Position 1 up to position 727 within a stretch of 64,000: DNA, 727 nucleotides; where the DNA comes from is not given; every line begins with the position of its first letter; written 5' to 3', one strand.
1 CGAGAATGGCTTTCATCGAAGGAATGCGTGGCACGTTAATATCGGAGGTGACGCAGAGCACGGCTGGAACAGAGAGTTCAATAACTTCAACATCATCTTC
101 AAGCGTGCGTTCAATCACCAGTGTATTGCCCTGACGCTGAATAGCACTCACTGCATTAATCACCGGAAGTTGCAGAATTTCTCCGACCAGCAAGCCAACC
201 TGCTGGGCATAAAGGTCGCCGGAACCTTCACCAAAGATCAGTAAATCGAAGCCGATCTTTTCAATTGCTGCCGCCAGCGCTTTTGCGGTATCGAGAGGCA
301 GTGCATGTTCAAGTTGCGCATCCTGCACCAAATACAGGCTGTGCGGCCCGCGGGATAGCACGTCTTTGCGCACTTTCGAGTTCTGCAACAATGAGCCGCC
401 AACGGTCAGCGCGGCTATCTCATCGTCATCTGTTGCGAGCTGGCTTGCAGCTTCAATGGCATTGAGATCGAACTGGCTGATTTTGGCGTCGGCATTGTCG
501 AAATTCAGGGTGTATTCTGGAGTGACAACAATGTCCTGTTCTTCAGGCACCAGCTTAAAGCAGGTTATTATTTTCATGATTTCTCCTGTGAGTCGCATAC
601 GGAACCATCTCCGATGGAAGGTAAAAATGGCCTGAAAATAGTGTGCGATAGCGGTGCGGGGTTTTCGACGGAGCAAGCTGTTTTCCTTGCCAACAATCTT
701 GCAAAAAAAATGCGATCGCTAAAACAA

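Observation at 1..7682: Anaerobic acyl-CoA genes (ydiQ, ydiO, ydiF) sit next to quinate/shikimate genes (aroD, ydiB, ydiN)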

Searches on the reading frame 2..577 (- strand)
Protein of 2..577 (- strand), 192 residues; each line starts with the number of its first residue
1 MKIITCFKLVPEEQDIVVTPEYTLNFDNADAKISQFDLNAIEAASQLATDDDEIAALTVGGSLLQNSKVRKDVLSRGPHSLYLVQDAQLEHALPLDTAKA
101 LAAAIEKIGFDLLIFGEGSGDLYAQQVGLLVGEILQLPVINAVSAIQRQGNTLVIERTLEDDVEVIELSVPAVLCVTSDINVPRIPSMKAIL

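Call 4: search_protein_families(proteins=[window:2-577:-], library=ncbifam, max_evalue=0.00001)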
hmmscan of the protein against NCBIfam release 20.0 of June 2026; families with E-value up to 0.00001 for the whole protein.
window:2-577:- (192 aa): 4 families
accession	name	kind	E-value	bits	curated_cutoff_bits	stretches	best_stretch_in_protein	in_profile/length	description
NF008998.0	PRK12342.1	equivalog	2.2e-116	387.6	338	1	1-192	1-192/254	electron transfer flavoprotein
NF002888.0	PRK03359.1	subfamily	8.3e-79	264.6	219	1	1-192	1-196/256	putative electron transfer flavoprotein FixA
NF040731.1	flavo_sub_EftB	exception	3.2e-25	89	445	1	2-191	1-192/260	electron transfer flavoprotein subunit beta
NF042971.1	AcrlCoAredClosAcrB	equivalog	6.9e-20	71.2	475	1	1-191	1-194/266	acryloyl-CoA reductase electron transfer subunit gamma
